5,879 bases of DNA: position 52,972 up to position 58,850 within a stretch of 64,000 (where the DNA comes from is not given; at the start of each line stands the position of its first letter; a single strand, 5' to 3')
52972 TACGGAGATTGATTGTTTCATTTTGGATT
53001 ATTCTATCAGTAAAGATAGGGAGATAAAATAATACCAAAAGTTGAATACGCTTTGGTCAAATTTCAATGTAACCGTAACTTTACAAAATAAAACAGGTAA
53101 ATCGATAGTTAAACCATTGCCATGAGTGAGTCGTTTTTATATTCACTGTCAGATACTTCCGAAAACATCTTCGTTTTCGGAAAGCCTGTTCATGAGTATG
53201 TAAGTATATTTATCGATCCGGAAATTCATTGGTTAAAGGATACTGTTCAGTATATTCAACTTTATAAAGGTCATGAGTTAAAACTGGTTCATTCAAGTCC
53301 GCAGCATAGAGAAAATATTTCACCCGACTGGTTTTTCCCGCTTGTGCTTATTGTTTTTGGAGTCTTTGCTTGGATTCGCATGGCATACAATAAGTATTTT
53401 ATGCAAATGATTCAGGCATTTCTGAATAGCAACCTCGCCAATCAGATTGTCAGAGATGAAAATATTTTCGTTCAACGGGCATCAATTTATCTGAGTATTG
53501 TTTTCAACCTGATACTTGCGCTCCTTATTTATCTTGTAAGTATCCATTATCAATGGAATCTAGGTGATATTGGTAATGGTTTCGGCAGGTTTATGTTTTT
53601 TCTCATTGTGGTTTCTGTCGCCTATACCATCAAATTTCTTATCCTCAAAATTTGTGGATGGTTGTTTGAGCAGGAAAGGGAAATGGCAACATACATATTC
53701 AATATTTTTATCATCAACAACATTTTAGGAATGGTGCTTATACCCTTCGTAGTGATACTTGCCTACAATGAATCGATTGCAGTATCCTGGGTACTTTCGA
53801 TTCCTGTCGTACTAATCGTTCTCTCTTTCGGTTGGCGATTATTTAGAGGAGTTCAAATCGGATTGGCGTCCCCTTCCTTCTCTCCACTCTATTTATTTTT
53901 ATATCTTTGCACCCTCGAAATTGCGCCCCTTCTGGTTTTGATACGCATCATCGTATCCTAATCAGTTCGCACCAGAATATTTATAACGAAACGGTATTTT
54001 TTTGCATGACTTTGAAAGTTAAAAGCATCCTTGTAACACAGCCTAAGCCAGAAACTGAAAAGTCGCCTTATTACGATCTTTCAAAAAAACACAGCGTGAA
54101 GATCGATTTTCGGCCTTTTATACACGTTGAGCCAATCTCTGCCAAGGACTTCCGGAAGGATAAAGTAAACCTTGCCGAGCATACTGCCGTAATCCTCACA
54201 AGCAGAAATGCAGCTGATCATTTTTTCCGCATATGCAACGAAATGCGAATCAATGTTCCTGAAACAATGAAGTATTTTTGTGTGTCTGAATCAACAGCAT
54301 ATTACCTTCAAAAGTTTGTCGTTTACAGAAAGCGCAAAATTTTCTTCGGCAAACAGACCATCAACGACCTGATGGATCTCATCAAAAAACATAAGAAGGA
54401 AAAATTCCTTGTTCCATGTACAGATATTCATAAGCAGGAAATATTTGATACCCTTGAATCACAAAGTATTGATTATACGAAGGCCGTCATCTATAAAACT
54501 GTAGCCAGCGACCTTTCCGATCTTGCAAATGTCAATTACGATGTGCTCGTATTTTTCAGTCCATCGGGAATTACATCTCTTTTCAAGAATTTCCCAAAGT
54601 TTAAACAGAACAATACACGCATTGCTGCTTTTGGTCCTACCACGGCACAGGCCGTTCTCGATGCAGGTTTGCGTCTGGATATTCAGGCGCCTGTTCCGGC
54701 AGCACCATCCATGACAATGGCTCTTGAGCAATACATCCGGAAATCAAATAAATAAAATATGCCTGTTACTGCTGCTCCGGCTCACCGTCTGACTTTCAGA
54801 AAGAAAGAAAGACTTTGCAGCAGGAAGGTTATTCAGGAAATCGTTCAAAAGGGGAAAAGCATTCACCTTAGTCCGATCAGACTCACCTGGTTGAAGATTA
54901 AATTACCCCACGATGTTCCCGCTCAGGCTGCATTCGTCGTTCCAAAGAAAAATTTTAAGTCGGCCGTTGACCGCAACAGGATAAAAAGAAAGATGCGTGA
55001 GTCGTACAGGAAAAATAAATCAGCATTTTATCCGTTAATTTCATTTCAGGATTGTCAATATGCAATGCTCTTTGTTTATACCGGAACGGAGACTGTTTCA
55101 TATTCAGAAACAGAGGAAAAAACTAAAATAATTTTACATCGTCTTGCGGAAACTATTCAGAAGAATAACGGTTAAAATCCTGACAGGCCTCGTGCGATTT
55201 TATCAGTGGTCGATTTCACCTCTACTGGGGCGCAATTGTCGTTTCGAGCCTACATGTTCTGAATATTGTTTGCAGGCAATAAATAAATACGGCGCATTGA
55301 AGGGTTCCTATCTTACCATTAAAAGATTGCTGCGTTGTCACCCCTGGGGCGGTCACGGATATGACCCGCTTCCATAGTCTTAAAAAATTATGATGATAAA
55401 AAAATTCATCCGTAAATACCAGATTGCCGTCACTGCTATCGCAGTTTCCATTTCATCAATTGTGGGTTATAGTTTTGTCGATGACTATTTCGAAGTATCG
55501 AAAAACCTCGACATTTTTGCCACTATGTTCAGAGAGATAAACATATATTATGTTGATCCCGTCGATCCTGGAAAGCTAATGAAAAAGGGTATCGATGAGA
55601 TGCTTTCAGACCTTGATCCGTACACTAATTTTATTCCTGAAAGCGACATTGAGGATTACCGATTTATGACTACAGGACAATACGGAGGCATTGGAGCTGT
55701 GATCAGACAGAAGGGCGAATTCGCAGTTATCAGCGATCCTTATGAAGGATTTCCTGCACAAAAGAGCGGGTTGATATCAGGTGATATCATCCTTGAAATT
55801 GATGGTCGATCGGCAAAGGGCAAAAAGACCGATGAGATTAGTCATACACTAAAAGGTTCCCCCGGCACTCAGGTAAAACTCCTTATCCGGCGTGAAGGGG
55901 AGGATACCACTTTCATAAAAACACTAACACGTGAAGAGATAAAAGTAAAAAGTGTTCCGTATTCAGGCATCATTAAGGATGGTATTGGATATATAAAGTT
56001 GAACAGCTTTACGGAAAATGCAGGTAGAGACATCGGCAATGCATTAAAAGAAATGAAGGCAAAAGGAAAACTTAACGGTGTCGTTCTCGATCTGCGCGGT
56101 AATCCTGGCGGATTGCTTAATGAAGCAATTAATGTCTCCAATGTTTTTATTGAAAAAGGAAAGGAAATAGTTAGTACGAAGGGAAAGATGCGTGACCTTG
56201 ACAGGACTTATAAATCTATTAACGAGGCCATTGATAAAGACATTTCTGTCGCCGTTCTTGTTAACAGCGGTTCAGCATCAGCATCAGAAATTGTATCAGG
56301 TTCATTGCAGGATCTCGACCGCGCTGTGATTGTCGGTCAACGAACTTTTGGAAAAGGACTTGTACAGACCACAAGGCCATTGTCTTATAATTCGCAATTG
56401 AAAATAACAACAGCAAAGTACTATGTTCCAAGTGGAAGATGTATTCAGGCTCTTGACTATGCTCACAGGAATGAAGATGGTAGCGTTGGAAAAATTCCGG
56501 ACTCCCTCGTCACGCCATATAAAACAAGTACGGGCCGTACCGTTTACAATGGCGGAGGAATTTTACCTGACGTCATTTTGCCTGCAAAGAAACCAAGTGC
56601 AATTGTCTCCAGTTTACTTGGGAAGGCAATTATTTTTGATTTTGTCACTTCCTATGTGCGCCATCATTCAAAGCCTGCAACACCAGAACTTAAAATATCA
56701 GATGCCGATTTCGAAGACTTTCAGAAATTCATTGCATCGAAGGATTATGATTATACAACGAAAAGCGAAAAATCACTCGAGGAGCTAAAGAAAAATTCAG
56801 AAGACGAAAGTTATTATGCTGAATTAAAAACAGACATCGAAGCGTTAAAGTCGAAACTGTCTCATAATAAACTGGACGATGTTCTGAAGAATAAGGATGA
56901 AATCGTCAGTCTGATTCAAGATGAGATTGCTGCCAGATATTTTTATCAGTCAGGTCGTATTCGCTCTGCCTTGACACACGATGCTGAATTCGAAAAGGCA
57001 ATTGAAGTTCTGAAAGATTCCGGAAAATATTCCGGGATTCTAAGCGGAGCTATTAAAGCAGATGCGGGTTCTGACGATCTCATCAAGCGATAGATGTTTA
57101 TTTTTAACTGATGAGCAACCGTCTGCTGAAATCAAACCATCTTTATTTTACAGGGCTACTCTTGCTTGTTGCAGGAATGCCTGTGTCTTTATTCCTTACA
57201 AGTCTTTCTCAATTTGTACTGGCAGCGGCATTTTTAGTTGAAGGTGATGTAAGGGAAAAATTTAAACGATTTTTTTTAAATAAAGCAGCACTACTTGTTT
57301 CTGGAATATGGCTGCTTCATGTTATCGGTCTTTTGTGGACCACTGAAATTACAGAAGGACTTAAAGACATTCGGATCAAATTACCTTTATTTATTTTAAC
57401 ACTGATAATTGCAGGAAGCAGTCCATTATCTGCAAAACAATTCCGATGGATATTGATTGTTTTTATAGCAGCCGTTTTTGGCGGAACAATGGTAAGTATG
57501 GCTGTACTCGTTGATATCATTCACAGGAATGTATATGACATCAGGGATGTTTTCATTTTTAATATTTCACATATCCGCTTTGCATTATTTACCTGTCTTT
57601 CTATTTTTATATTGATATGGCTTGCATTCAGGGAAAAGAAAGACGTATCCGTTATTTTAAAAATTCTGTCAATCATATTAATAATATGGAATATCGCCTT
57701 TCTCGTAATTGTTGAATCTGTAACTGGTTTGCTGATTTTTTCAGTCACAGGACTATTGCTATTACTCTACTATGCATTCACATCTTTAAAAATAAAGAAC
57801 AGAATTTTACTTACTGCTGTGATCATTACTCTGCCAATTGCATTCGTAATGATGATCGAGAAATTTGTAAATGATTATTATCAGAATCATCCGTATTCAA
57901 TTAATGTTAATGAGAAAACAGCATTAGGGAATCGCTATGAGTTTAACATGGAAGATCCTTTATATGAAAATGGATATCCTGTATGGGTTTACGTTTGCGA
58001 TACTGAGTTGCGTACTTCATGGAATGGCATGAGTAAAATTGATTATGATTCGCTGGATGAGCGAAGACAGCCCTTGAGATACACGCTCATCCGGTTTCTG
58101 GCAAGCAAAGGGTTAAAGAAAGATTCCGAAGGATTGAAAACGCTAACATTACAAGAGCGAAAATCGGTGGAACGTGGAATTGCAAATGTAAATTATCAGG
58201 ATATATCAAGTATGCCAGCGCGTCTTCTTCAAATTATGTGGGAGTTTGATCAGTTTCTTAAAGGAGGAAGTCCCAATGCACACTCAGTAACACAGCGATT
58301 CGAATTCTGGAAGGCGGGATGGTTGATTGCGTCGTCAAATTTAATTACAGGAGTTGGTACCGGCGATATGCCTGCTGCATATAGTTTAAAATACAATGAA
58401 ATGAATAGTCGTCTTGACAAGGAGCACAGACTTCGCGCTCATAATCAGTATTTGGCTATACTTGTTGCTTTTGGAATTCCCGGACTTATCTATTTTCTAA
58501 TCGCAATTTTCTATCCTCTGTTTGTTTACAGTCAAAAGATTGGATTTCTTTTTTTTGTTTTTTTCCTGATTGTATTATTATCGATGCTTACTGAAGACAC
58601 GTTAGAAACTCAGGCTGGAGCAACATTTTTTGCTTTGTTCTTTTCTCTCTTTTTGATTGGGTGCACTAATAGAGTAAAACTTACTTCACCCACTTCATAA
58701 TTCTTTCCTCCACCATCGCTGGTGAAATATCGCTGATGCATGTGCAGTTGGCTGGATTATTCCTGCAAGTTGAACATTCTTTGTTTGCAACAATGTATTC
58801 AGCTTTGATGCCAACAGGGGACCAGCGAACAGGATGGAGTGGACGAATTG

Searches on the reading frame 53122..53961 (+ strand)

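Call 67: search_protein_families(library=pfam, proteins=[window:53122-53961:+], max_evalue=0.00001)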
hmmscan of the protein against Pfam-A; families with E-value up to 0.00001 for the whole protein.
window:53122-53961:+ (279 aa): 1 family
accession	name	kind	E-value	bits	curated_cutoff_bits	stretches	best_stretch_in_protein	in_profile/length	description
PF14093.11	DUF4271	-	5.7e-34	118.3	29.7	1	72-277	2-206/206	Domain of unknown function (DUF4271)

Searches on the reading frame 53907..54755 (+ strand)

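Call 67: search_protein_families(library=pfam, proteins=[window:53907-54755:+], max_evalue=0.00001)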
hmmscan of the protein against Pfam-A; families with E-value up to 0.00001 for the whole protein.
window:53907-54755:+ (282 aa): 1 family
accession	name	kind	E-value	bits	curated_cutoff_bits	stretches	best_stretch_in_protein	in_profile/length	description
PF02602.20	HEM4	-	4.2e-40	137.7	27.5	1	60-270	8-230/231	Uroporphyrinogen-III synthase HemD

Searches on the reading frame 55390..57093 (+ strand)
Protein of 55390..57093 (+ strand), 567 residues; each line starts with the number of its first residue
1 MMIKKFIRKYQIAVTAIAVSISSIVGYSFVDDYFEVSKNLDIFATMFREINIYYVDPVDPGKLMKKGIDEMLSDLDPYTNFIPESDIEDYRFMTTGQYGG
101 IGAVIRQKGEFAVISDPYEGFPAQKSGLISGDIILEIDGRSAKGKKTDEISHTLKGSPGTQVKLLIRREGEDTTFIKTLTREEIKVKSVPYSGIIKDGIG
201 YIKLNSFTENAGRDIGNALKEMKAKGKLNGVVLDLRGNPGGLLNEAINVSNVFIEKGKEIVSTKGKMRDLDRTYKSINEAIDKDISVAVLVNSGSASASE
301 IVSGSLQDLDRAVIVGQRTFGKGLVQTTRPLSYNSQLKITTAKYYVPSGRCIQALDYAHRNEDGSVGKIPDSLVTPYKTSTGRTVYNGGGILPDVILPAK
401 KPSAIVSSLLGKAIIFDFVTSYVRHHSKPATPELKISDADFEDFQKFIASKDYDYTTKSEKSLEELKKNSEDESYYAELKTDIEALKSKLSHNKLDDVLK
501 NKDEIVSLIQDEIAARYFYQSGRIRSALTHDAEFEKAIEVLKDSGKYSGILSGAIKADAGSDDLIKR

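Call 67: search_protein_families(library=pfam, proteins=[window:55390-57093:+], max_evalue=0.00001)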
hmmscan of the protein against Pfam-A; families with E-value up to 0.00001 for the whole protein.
window:55390-57093:+ (567 aa): 4 families
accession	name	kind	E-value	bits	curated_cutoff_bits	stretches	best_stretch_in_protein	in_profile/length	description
PF03572.23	Peptidase_S41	-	2.2e-48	164.4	24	1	199-354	2-156/165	Peptidase family S41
PF17820.7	PDZ_6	-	4e-10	39.7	27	1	113-168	1-54/54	PDZ domain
PF13180.12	PDZ_2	-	5.1e-09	36.7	27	1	99-175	1-76/80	PDZ domain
PF00595.29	PDZ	-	7.3e-08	33.1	23.2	1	99-166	10-80/81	PDZ domain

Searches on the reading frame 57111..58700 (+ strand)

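Call 67: search_protein_families(library=pfam, proteins=[window:57111-58700:+], max_evalue=0.00001)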
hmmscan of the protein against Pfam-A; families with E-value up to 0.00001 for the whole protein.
window:57111-58700:+ (529 aa): 1 family
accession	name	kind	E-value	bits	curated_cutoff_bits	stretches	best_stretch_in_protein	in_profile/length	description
PF04932.20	Wzy_C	-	1.8e-13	51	31.7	1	388-463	76-149/149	O-Antigen ligase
